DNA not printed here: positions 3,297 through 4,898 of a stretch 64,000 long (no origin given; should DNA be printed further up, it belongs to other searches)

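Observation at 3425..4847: AT-rich single-gene cassette encoding a membrane-anchored DUF4041 / T5orf172 (GIY-YIG-like) nuclease: candidate SNIPE-like anti-phage defence gene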

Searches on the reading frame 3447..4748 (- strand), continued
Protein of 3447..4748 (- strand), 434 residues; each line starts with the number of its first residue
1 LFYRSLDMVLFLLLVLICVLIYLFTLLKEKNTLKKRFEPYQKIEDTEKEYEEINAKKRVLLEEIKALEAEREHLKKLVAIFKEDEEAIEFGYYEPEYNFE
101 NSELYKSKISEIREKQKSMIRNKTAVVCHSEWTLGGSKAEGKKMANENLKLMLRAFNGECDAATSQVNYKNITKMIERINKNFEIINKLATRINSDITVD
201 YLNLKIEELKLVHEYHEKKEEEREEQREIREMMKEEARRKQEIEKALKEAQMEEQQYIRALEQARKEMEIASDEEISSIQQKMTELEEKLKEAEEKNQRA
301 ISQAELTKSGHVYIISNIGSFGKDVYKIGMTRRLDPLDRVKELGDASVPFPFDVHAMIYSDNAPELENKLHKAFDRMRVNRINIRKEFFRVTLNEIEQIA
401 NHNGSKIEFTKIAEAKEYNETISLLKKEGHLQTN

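Call 27: find_related_loci(query=A1, collection=genome_contigs, flank=6000)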
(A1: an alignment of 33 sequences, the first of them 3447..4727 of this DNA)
Query A1 (427 aa) in genome_contigs; peptide patterns used: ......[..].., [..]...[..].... (x = any residue, [..] = any of these).
600 stretches matched a pattern (row limit reached: there are more); 589 encode a relative of the query (tblastn E <= 1e-3); the best 80 are kept; 80 distinct loci.
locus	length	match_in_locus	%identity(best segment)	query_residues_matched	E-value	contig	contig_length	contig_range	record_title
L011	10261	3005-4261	52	1-417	2e-134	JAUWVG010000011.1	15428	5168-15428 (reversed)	MAG: Candidatus Aminicenantes bacterium isolate CSMAG_2626 CSMAG_2626_k141_3896663_length_15428_cov_13.0000, whole genom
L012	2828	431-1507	53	65-423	8e-128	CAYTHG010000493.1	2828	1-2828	MAG TPA_asm: uncultured Myxococcales bacterium isolate binchicken_co47_165 genome assembly, contig: NODE_31040_length_28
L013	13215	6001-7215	49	18-418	9e-122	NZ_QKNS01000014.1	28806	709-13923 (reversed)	Hymenobacter sediminis strain ELS1360 NODE_14_length_28806_cov_26.337027, whole genome shotgun sequence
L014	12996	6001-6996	52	83-421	3e-121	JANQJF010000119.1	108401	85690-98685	MAG: Planctomycetota bacterium isolate PL25a_bin.106 k99_1049363, whole genome shotgun sequence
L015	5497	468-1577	50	34-417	3e-120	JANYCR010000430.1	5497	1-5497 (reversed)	MAG: Leptospiraceae bacterium isolate 336R_metabinner_194_sub 336R_k141_2722385, whole genome shotgun sequence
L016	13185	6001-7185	48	33-417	3e-119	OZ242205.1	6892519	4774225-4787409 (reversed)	MAG: Vicinamibacterales bacterium isolate eeb0043e-0032-4cf8-a264-719f6bba5173 genome assembly, chromosome: 1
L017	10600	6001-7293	45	6-420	6e-119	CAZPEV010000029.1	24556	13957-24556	MAG TPA_asm: uncultured Ignavibacteriales bacterium isolate binchicken_co261_18 genome assembly, contig: NODE_76_length_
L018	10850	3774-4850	53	67-421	8e-119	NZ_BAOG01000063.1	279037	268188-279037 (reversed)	Vibrio jasicida CAIM 1864 = LMG 25398, whole genome shotgun sequence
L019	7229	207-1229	54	83-416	1e-118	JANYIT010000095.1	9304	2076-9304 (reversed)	MAG: Chamaesiphon sp. GL140_3_metabinner_129_sub GL140_3_k141_2617187, whole genome shotgun sequence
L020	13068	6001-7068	53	65-420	1e-118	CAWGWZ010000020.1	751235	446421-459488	MAG: uncultured delta proteobacterium isolate MFD04408.bin.3.38 genome assembly, contig: contig_3974, whole genome shotg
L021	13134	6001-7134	50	35-418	2e-118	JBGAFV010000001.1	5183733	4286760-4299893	MAG: Chitinophagaceae bacterium isolate MAG_MBR_H125.016 MBRH125-16_opera_contig_1, whole genome shotgun sequence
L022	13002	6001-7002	55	84-417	3e-118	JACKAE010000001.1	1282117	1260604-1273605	MAG: Ignavibacteria bacterium isolate HK-STAS-BACT-82 HK-STAS-BACT-82_1, whole genome shotgun sequence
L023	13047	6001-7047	54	76-416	7e-118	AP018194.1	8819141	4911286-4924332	Scytonema sp. HK-05 DNA, nearly complete genome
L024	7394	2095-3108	53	82-419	1e-117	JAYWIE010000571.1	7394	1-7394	MAG: Rubricoccaceae bacterium isolate GLR81_GL56_UP_2_concoct_90 GLR81_GL56_UP_2_concoct_90_570, whole genome shotgun se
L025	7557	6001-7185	50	33-420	2e-117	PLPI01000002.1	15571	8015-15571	MAG: candidate division FCPU426 bacterium isolate bog_1181 73.20120700_S3D.51_contig_17300, whole genome shotgun sequenc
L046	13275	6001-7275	46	4-419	3e-111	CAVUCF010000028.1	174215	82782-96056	MAG: uncultured Ignavibacteriaceae bacterium isolate MFD02979.bin.1.207 genome assembly, contig: contig_52897, whole gen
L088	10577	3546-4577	48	71-414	2e-102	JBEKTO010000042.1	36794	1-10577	MAG: Terracidiphilus sp. isolate SPRUCE 55 SPRUCE_55_42, whole genome shotgun sequence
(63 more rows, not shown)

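Call 37: search_dna_similar(query=window:3447-4727:-, collection=phages, mode=protein, max_rows=15)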
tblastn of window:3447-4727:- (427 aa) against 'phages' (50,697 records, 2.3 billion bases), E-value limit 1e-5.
Records with a match: 41; places in all: 41; records where one place covers at least 80% of the query: 16.
Best place of each record, by identity: <60% 41.
By first word of the organism name: Streptococcus 12; Enterobacteria 5; Corynebacterium 5; Klebsiella 4; Clostridium 3; Escherichia 2; Marinitoga 2; Lactobacillus 2; Synechococcus 2; Bacteriophage 2; and 2 more.
By host as written in the record: - 7; Corynebacterium vitaeruminis CAG1 3; Escherichia coli 2; Lactobacillus casei BL23 2; Corynebacterium vitaeruminis CAG1, a derivative of (NCIB9291) 2; Escherichia coli str. K-12 substr. MG1655 1; Klebsiella pneumoniae ST13-OXA48 1; Klebsiella pneumoniae 4727 1; and 22 more.
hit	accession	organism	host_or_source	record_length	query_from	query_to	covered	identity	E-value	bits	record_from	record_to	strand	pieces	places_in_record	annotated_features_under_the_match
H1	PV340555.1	Escherichia phage PhiR26_1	Escherichia coli str. K-12 substr. ...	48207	67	417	82%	57.2%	2e-103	342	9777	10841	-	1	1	PD-lambda-1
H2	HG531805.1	Clostridium phage CDMH1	-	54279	19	417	93%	45.3%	1e-77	268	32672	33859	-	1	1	CDHM1_gp42: putative regulatory protein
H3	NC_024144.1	Clostridium phage CDMH1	-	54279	19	417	93%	45.3%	1e-77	268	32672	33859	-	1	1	CDHM1_gp42: DUF4041 domain-containing protein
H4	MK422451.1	Klebsiella phage ST13-OXA48phi12.3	Klebsiella pneumoniae ST13-OXA48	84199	65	426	85%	47.2%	2e-76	264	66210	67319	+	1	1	hypothetical protein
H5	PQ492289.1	Klebsiella phage vB_KpnS_p4727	Klebsiella pneumoniae 4727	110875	65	426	85%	47.2%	2e-76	264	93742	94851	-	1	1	record has no annotation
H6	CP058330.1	Klebsiella phage vB_Kpn_1825-KPC53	Klebsiella pneumoniae subsp. pneumoniae ...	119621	65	426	85%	47.2%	2e-76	264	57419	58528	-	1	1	record has no annotation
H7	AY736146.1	Enterobacteria phage ES18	-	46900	81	418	79%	49.4%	2e-81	279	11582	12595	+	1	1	19: gp19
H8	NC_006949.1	Enterobacteria phage ES18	Salmonella typhimurium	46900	81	418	79%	49.4%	2e-81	279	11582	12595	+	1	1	19: DUF4041 domain-containing protein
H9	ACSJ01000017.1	Clostridium phage D-1873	Clostridium botulinum D str. 1873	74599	38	382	81%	47.4%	2e-77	267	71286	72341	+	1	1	phage protein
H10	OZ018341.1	Marinitoga phage MPV1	-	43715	77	417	80%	46.5%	9e-71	248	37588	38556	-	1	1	Chromosome segregation ATPase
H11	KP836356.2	Marinitoga camini virus 2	Marinitoga camini 1155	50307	77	417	80%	46.5%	3e-70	246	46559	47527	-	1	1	Chromosome segregation ATPase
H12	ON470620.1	Escherichia phage vB_EcoM-813R9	Escherichia coli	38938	106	417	73%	48.6%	6e-62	222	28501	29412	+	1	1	chromosome segregation ATPase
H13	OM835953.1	Klebsiella phage KP12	Klebsiella pneumoniae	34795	106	417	73%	47.9%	4e-61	220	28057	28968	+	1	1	chromosome segregation ATPase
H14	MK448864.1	Streptococcus phage Javan180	Streptococcus equi 4047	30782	60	415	83%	39.7%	2e-59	215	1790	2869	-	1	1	hypothetical protein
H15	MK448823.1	Streptococcus phage Javan633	Streptococcus uberis C9359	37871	53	415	85%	37.9%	1e-49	186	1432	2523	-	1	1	hypothetical protein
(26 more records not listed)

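Call 38: search_dna_similar(query=window:3447-4727:-, collection=plasmids, mode=protein, max_rows=15)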
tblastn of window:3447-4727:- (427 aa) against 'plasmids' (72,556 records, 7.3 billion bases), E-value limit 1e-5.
Records with a match: 203; places in all: 212; records where one place covers at least 80% of the query: 157.
Best place of each record, by identity: 60-80% 1; <60% 202.
By first word of the organism name: Klebsiella 113; Pantoea 10; Bacillus 8; Salmonella 7; Leptospira 6; Clostridium 6; Yersinia 6; Rhodococcus 4; Streptomyces 4; Vibrio 3; and 30 more.
By predicted mobility (MOB-suite, as given by PLSDB): non-mobilizable 177; mobilizable 14; conjugative 12.
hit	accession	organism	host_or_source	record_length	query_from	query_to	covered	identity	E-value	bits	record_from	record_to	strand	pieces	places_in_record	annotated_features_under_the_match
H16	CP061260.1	Escherichia coli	Homo sapiens,cell culture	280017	67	417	82%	57.2%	6e-103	342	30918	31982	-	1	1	DUF4041 domain-containing protein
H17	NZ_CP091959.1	Leptospira noguchii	Bos taurus,Cell culture,urine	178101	65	417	83%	56.1%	3e-102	340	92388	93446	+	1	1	DUF4041 domain-containing protein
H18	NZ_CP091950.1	Leptospira noguchii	Bos taurus,Cell culture,urine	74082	65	417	83%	56.1%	3e-102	340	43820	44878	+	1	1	DUF4041 domain-containing protein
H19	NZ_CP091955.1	Leptospira noguchii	-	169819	65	417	83%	56.1%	3e-102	340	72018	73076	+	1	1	DUF4041 domain-containing protein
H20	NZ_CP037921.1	Hymenobacter radiodurans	single cell,soil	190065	29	419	92%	48.8%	6e-91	308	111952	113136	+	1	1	DUF4041 domain-containing protein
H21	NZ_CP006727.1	Leptospira interrogans serovar Linhai str. 56609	-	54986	65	417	83%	52.7%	4e-97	325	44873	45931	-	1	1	DUF4041 domain-containing protein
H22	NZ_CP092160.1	Leptospira interrogans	Homo sapiens,blood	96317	65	417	83%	52.7%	4e-97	325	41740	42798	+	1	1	DUF4041 domain-containing protein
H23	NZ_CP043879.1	Leptospira interrogans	Homo sapiens,cell culture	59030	65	417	83%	52.7%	9e-97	324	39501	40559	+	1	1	DUF4041 domain-containing protein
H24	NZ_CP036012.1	Bacillus mycoides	cell culture,soil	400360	21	420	94%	44.5%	3e-76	265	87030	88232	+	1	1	DUF4041 domain-containing protein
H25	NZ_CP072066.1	Bacillus mycoides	cell culture,soil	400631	21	420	94%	44.5%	3e-76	265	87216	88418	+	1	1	DUF4041 domain-containing protein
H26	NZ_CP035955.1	Bacillus mycoides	cell culture,soil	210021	21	417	93%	44.8%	8e-77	267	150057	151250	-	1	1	DUF4041 domain-containing protein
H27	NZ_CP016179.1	Vibrio breoganii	Bacterial isolate,Filtered Seawater, ...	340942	71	420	82%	50.6%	5e-89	302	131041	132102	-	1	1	DUF4041 domain-containing protein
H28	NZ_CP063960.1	Clostridium botulinum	Bovine,feces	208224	38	417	89%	46.4%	1e-84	289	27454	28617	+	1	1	DUF4041 domain-containing protein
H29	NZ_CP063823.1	Clostridium botulinum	Ham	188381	38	417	89%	46.4%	1e-81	281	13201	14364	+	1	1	DUF4041 domain-containing protein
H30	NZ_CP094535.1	Hymenobacter monticola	Single cell,a pond on the Huanglong ...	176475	83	418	79%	52.4%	5e-91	308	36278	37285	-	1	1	DUF4041 domain-containing protein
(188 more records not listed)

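Call 39: search_solved_structures(query=window:3447-4727:-, max_evalue=0.1)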
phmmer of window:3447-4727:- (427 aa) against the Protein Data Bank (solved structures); distinct sequences matched with E-value up to 0.1: 2.
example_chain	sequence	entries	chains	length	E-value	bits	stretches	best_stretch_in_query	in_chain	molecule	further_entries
1l9a_A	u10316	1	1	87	0.031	16.6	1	208-287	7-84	SIGNAL RECOGNITION PARTICLE 19 KDA PROTEIN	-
7otq_K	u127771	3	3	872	0.077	15.2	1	20-71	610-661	Chromodomain-helicase-DNA-binding protein 1-like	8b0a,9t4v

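Call 40: get_annotated_region(hit=H1, flank=3000)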
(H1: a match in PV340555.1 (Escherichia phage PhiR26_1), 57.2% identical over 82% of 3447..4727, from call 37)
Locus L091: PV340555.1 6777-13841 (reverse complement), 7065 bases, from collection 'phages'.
description: Escherichia phage PhiR26_1, complete genome.
organism: Escherichia phage PhiR26_1 (NCBI taxid 3416477)
taxonomy: Viruses
host: Escherichia coli str. K-12 substr. MG1655; source: -; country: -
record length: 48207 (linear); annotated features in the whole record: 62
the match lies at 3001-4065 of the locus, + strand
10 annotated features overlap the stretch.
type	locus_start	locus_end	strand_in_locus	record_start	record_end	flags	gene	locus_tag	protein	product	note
CDS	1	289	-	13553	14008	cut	-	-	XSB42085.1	hypothetical protein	hypothetical protein YbcN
CDS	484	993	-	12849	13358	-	-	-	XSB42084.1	hypothetical protein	-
CDS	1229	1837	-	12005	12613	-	-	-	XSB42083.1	Rha protein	-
CDS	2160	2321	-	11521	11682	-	-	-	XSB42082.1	hypothetical protein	-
CDS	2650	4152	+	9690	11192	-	-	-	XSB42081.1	PD-lambda-1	-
CDS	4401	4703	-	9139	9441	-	-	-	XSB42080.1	exclusion protein Ren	exclusion protein ren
CDS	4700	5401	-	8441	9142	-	-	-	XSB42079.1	DNA replication protein P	-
CDS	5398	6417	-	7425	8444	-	-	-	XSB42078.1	DNA replication protein O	-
CDS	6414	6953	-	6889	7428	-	-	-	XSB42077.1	cII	activator protein cII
CDS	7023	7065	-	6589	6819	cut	-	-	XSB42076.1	Cro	transcriptional regulator cro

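Call 52: search_protein_families(library=pfam, proteins=[L046:7608-9149:-, L046:4683-5135:+, L046:5575-7296:+, L046:9340-11838:-, L046:3173-4234:+], max_evalue=0.001)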
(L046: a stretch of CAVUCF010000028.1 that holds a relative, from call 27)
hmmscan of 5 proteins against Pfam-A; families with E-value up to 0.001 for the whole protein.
L046:7608-9149:- (514 aa): 2 families
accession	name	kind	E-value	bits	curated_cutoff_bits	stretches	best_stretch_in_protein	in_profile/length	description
PF06742.16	DUF1214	-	1.7e-34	119.1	25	1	391-497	2-111/112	Protein of unknown function (DUF1214)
PF06863.17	DUF1254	-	8.8e-26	91.1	22.2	1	120-239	7-132/133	Protein of unknown function (DUF1254)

L046:4683-5135:+ (151 aa): 1 family
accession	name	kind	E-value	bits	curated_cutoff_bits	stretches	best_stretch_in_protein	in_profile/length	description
PF00293.34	NUDIX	-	2.3e-20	73.4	21.1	1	14-140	4-134/134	NUDIX domain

L046:5575-7296:+ (574 aa): 4 families
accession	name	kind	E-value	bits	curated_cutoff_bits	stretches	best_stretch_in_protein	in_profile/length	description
PF13250.11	DUF4041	-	7.6e-22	77.4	27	1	292-347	1-56/56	Domain of unknown function (DUF4041)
PF13455.12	MUG113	-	6.2e-19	68.8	22.3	1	467-543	1-72/73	Meiotically up-regulated gene 113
PF10544.15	T5orf172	-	5.7e-16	59.3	20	1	451-544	1-100/101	T5orf172 domain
PF13424.12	TPR_12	-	7.6e-05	23.3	30.1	1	44-112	5-75/77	Tetratricopeptide repeat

L046:9340-11838:- (833 aa): 2 families
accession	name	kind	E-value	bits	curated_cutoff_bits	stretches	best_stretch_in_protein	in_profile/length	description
PF00884.28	Sulfatase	-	1.3e-47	163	25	1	76-493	1-301/301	Sulfatase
PF16347.10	SGSH_C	-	2.1e-07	31.7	29.3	1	444-507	5-67/154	N-sulphoglucosamine sulphohydrolase, C-terminal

L046:3173-4234:+ (354 aa): 5 families
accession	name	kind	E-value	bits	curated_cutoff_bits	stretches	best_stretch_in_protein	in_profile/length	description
PF01370.27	Epimerase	-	3.9e-40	138.2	20.9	1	32-274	1-240/240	NAD dependent epimerase/dehydratase family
PF16363.11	GDP_Man_Dehyd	-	3.9e-17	63.2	27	1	34-300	2-274/332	GDP-mannose 4,6 dehydratase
PF01073.25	3Beta_HSD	-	9.2e-10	38.4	22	1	33-179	1-152/280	3-beta hydroxysteroid dehydrogenase/isomerase family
PF04321.23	RmlD_sub_bind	-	1.4e-05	24.8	27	1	31-294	2-233/287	RmlD substrate binding domain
PF02719.21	Polysacc_synt_2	-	6.5e-05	22.7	20.2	0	32-62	1-31/293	Polysaccharide biosynthesis protein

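Call 55: predict_structure(alignment_id=A1)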
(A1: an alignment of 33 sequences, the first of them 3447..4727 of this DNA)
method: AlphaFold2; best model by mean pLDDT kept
length: 427 residues; sequences in the alignment: 33
mean_pLDDT: 80.7   pTM: 0.53
mean pLDDT of the five models: 80.7, 79.9, 79.0, 78.9, 78.5
residues with pLDDT >= 90: 153; 70-90: 180; 50-70: 63; < 50: 31
segments of 3 or more residues with pLDDT < 50: 326-344, 405-411, 424-427
pLDDT, mean of each block of 10 residues (from residue 1): 83 87 78 63 85 93 92 72 73 89 97 96 90 93 96 90 80 96 94 97 93 84 72 82 92 93 89 92 90 72 69 66 53 41 57 80 88 74 86 85 53 60 48
secondary structure, 60 per line:
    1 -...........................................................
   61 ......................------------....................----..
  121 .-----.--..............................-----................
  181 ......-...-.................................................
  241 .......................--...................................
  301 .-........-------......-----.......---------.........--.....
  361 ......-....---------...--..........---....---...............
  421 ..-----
elements in order: H2-82 H95-114 E119-121 H131-159 H165-186 E188-190 H192-263 H266-301 E303-310 E318-323 H329-335 E345-353 H356-366 E381-383 H386-395 E399-402 H406-422

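Call 59: fold_search(model_id=the predicted structure, library=pdb)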
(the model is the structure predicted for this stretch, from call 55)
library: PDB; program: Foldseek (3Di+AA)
matches with E <= 10: 298; with E <= 0.001: 0
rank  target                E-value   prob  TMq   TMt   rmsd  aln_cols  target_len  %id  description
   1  3q0k_A                1.3e-01  0.28  0.13  0.18  24.9       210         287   13  Crystal structure of Human PACSIN 2 F-BAR (released 2012-02-15)
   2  9evs_D                2.1e-01  0.08  0.12  0.12  31.9       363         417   11  Structure of the flowering plant mitoribosome with P-site tRNA (released 2025-09-03)
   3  5xu0_A                2.3e-01  0.96  0.14  0.26  10.2        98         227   21  Structure of the membrane fusion protein Spr0693 from Streptococcus pneumoniae R6 (released 2018-01-24)
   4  3q84_H                2.3e-01  0.72  0.18  0.26  24.7       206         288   13  Crystal structure of human PACSIN 1 F-BAR domain (released 2012-02-22)
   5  4bne_A                3.2e-01  0.63  0.17  0.25  24.9       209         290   11  Pacsin2 Interacts with Membranes and Actin-Filaments (released 2014-05-14)
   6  4xm5                  3.2e-01  0.57  0.12  0.19   4.2        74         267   16  C. glabrata Slx1. (released 2015-03-25)
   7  3q0k_B                4.0e-01  0.60  0.18  0.26  24.8       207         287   12  Crystal structure of Human PACSIN 2 F-BAR (released 2012-02-15)
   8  3q84_G                4.5e-01  0.54  0.18  0.26  24.8       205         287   14  Crystal structure of human PACSIN 1 F-BAR domain (released 2012-02-22)
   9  4tql_A                4.5e-01  0.20  0.12  0.22  24.6       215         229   17  Computationally designed three helix bundle (released 2014-10-15)
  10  8r3m_H                4.5e-01  0.09  0.10  0.12  24.0       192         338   10  Mycobacterium smegnatis RNA polymerase transcription initiation complex with SigmaA, RbpA, HelD N-terminal, CO and PCh (released 2024-10-02)
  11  3q84_A                5.1e-01  0.51  0.18  0.26  25.0       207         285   13  Crystal structure of human PACSIN 1 F-BAR domain (released 2012-02-22)
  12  6xr2_C                5.4e-01  0.15  0.10  0.22  31.9       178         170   20  Computationally designed right-handed alpha/alpha homotrimeric toroid with 3 repeats per subunit (released 2021-07-14)
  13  4bne_B                5.7e-01  0.18  0.14  0.19  24.8       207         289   12  Pacsin2 Interacts with Membranes and Actin-Filaments (released 2014-05-14)
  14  7rdr_A                5.7e-01  0.14  0.12  0.11  30.8       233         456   19  Circular tandem repeat protein with novel repeat topology and enhanced subunit contact surfaces (released 2021-09-01)
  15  3hai_C                6.0e-01  0.20  0.16  0.22  23.4       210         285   16  Crystal structure of human PACSIN1 F-BAR domain (P21 lattice) (released 2009-06-16)
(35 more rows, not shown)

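Call 61: search_solved_structures(query=A1, max_evalue=10)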
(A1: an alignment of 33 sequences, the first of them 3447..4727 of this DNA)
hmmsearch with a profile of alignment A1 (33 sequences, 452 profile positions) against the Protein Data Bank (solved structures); distinct sequences matched with E-value up to 10: 16.
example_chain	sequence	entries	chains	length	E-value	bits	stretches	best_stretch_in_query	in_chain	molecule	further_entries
6pts_A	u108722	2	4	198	0.083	14.9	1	203-300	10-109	Apolipoprotein A-I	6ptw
1av1_A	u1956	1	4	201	0.083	14.9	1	203-300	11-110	APOLIPOPROTEIN A-I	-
4v6m_A0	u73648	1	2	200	0.083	14.9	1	203-300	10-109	Apolipoprotein A-I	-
2msc_A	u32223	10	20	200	0.084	14.9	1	203-300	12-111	Apolipoprotein A-I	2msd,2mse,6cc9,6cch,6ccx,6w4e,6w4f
3r2p_A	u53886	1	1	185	0.09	14.8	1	203-300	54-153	Apolipoprotein A-I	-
3k2s_A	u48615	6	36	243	0.13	14.2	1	203-300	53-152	Apolipoprotein A-I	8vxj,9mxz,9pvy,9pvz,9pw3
7kjr_C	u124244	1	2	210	0.33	12.9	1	217-300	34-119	Apolipoprotein A-I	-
8eqs_C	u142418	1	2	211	0.33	12.9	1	217-300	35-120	Apolipoprotein A-I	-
4zry_B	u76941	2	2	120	0.96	11.4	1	222-297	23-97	Keratin, type II cytoskeletal 1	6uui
6w2x_A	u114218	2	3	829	1.1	11.2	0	375-416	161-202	Gamma-aminobutyric acid type B receptor subunit 1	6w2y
9i7s_K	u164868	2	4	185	1.4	10.9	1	222-284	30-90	Tom20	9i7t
1npd_A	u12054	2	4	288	2.3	10.2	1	384-434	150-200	HYPOTHETICAL SHIKIMATE 5-DEHYDROGENASE-LIKE PROTEIN YDIB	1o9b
1vi2_A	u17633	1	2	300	2.4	10.1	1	384-434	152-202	Shikimate 5-dehydrogenase 2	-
6yip_A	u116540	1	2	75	3.9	9.4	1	237-302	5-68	Kinesin-like protein KIF20A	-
6ux2_A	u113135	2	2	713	5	9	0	265-310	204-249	Signal transducer and activator of transcription 2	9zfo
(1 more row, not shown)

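Call 67: list_cluster_members(proteins=[P0001])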
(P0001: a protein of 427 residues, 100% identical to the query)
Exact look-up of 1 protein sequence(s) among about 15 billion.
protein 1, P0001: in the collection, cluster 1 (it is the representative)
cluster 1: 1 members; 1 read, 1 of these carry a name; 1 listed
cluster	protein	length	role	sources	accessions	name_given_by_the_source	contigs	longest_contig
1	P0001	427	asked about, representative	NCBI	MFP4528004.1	MAG: DUF4041 domain-containing protein [Candidatus Kapaibacterium sp.]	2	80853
